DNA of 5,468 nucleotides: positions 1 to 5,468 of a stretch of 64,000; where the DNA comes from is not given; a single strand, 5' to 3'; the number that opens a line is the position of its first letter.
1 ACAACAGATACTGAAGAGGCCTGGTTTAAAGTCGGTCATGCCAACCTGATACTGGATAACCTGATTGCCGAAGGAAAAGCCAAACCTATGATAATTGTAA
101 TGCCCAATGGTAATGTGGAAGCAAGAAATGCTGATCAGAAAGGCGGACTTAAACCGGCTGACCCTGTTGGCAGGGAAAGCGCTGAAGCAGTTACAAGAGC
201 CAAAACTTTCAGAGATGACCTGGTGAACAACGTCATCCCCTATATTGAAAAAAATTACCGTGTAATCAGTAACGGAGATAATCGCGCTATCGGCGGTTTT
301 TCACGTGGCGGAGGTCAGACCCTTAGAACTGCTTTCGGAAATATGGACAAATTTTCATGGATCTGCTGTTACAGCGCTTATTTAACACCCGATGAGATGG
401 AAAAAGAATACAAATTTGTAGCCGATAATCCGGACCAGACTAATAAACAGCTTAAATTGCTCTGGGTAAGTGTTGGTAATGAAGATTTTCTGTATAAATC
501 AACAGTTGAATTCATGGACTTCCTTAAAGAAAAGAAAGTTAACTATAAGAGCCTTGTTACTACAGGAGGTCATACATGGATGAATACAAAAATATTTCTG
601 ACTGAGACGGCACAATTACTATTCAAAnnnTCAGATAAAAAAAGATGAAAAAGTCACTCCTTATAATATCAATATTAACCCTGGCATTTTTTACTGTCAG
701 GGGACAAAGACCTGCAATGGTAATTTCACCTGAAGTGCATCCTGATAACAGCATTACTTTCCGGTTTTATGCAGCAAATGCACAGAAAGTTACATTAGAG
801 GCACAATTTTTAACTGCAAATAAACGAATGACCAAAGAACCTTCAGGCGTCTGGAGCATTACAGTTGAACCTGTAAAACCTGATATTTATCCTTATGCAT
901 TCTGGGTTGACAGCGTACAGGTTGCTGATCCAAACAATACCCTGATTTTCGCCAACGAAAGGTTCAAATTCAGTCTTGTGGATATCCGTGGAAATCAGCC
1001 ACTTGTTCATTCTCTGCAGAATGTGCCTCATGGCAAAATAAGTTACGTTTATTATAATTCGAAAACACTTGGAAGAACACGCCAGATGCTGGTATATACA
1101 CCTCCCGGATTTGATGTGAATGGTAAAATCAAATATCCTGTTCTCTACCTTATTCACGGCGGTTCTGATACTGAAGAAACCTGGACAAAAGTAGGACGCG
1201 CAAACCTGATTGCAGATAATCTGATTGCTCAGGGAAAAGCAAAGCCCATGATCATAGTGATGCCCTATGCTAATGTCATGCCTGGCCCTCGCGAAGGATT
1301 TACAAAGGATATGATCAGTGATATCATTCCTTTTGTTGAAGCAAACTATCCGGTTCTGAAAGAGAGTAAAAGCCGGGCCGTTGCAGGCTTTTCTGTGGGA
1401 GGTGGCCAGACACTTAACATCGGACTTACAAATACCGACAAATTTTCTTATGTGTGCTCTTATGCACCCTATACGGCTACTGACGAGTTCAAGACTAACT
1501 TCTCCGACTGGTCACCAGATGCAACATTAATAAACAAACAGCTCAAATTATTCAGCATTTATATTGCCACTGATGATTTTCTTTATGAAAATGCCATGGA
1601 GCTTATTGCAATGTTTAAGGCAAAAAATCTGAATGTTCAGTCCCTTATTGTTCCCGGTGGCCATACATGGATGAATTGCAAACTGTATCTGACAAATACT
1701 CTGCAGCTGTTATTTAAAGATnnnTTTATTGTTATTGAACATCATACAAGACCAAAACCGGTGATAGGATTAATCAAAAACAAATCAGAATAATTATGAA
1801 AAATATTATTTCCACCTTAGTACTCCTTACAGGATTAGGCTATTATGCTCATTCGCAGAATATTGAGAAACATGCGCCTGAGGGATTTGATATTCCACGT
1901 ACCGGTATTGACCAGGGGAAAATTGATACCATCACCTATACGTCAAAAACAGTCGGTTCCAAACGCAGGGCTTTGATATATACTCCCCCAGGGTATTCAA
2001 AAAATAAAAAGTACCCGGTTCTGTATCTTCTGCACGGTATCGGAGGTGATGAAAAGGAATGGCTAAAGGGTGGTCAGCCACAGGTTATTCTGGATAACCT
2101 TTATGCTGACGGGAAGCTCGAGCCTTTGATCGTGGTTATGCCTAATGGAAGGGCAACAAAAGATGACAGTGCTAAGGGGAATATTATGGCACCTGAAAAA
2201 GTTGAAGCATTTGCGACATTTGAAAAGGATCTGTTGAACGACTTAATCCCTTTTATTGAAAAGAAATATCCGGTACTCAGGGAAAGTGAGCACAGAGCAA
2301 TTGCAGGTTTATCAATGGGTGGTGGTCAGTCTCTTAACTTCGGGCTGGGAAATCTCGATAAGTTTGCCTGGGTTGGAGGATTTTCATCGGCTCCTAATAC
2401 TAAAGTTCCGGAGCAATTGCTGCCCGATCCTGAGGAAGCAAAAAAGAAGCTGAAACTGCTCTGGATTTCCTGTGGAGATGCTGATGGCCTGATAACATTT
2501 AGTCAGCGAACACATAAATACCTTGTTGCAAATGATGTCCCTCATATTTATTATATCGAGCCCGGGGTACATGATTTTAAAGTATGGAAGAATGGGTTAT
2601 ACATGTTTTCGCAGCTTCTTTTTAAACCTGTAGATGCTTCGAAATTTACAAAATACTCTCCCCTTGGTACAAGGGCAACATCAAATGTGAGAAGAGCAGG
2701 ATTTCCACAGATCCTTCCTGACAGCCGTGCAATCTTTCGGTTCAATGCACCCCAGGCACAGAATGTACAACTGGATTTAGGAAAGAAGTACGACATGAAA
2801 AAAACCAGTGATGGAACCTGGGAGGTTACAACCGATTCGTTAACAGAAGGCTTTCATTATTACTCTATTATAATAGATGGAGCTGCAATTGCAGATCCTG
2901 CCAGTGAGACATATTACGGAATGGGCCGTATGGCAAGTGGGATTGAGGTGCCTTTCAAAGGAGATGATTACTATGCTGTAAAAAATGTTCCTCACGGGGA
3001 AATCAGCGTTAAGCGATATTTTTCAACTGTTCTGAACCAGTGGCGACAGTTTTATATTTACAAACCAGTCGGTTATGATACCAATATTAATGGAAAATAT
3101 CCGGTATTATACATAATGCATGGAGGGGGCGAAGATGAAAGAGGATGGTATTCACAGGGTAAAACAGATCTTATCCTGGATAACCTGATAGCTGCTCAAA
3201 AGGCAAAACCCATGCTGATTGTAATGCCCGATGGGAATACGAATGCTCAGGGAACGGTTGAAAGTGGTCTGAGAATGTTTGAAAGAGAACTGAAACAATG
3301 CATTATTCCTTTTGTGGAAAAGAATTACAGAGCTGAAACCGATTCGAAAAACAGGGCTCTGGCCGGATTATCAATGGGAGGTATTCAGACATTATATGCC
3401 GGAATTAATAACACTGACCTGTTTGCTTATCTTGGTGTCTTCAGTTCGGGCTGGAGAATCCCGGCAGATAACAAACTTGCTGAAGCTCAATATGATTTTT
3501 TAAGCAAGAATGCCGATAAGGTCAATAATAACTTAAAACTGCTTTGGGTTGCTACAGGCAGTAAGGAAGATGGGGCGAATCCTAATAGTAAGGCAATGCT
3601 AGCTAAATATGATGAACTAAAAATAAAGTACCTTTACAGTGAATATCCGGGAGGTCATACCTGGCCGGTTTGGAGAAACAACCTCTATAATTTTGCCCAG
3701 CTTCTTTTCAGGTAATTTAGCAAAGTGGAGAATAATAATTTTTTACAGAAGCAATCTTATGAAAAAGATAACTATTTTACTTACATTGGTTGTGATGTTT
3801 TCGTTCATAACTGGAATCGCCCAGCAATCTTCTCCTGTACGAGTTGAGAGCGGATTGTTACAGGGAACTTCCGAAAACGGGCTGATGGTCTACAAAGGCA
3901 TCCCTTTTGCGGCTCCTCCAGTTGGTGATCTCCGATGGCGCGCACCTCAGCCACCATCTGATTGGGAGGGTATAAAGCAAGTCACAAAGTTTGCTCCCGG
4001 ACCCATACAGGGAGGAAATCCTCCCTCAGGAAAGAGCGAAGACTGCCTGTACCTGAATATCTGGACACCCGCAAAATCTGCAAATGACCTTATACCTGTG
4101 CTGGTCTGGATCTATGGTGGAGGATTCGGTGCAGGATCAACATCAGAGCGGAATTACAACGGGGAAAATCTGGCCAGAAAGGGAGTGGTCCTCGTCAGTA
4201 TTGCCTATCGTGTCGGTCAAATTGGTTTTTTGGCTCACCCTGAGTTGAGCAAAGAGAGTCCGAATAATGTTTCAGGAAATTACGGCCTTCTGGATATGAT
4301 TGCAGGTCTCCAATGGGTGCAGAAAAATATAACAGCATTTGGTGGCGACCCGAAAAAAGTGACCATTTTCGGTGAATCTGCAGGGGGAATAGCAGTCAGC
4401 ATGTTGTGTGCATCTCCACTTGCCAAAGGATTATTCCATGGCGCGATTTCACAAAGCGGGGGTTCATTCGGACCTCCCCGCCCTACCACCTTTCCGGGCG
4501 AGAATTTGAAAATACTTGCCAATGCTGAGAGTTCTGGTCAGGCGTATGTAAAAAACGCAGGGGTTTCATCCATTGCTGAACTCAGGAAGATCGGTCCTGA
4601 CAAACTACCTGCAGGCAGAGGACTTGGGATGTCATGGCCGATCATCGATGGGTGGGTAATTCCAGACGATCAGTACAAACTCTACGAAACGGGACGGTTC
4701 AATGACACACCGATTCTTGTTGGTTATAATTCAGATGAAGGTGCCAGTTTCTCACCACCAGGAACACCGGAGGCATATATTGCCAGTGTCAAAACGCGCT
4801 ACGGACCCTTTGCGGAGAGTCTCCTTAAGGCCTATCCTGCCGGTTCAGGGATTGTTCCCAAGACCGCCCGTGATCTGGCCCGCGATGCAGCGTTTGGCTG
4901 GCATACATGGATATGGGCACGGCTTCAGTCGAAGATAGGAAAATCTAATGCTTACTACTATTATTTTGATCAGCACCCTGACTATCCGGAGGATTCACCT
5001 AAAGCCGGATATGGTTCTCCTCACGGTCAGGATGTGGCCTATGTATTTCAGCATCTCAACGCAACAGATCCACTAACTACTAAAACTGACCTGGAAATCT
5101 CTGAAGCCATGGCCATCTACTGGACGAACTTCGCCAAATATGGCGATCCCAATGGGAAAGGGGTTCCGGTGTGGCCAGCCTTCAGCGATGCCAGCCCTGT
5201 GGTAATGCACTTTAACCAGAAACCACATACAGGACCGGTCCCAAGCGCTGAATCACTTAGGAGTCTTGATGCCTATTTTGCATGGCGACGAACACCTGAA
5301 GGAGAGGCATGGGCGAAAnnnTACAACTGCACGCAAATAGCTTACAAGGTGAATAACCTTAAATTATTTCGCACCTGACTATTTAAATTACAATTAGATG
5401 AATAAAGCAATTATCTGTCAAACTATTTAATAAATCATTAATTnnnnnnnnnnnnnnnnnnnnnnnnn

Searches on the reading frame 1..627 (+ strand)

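Call 21: search_protein_families(library=pfam, proteins=[window:1-627:+], max_evalue=0.001)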
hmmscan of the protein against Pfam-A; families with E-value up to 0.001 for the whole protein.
window:1-627:+ (209 aa): 1 family
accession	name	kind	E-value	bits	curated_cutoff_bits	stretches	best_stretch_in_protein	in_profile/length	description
PF00756.26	Esterase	-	8.9e-14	52.3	22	1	6-177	34-211/251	Putative esterase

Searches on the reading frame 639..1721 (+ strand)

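Call 21: search_protein_families(library=pfam, proteins=[window:639-1721:+], max_evalue=0.001)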
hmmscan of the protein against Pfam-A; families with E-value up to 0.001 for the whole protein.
window:639-1721:+ (361 aa): 2 families
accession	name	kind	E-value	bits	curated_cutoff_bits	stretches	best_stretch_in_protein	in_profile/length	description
PF00756.26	Esterase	-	6.5e-17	62.6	22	1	141-279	1-150/251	Putative esterase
PF02922.24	CBM_48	-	1.8e-07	31.8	22.4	1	34-88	5-68/83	Carbohydrate-binding module 48 (Isoamylase N-terminal domain)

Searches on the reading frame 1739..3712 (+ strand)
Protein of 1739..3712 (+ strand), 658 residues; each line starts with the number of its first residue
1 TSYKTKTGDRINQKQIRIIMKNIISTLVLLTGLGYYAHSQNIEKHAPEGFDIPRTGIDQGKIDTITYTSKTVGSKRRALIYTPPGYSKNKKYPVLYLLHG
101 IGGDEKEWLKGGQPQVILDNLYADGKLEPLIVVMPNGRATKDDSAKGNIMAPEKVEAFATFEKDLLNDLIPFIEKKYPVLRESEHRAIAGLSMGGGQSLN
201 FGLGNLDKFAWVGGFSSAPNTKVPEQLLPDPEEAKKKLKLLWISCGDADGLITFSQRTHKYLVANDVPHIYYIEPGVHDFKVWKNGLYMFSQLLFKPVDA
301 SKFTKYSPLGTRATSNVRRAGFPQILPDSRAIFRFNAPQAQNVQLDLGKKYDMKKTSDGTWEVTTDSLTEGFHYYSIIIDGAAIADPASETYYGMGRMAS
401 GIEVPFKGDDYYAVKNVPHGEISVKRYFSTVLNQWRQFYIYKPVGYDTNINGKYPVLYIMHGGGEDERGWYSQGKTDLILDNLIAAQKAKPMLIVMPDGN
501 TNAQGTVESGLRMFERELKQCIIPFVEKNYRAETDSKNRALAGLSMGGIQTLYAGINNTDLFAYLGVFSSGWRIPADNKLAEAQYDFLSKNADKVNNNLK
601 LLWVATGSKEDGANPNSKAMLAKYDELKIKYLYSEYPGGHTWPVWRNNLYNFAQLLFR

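Call 21: search_protein_families(library=pfam, proteins=[window:1739-3712:+], max_evalue=0.001)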
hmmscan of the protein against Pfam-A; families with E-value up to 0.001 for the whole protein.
window:1739-3712:+ (658 aa): 3 families
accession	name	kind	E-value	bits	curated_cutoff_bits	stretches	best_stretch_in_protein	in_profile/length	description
PF00756.26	Esterase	-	1e-50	173.3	22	2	429-650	1-245/251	Putative esterase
PF12146.15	Hydrolase_4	-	3.4e-06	27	27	0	163-231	56-122/239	Serine aminopeptidase, S33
PF02230.22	Abhydrolase_2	-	0.00041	20.7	23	0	456-582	16-148/217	Phospholipase/Carboxylesterase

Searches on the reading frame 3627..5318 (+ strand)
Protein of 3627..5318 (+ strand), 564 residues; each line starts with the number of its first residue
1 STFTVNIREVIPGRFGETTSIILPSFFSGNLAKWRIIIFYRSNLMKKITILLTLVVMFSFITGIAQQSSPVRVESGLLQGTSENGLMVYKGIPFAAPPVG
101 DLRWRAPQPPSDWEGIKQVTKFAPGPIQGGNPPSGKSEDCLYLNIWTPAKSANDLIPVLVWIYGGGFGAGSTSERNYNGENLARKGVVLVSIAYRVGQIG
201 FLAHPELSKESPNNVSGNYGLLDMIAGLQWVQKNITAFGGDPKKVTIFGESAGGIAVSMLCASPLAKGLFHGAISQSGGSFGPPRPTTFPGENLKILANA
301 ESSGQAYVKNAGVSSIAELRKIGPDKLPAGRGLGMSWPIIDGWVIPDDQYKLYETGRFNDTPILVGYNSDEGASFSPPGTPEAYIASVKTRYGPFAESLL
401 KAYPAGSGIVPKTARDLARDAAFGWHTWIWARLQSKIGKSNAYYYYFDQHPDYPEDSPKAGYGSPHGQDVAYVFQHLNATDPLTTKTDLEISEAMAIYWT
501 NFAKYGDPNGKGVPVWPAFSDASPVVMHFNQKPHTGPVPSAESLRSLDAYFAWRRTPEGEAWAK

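Call 21: search_protein_families(library=pfam, proteins=[window:3627-5318:+], max_evalue=0.001)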
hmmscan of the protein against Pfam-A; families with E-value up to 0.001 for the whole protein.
window:3627-5318:+ (564 aa): 3 families
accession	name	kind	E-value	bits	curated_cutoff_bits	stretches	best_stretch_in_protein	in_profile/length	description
PF00135.34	COesterase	-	1.1e-107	361.6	27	1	69-534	3-501/515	Carboxylesterase family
PF20434.5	BD-FAE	-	1.3e-11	44.9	26.8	1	143-262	1-108/215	BD-FAE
PF07859.19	Abhydrolase_3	-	2.5e-06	27.8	25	1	222-259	50-87/210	alpha/beta hydrolase fold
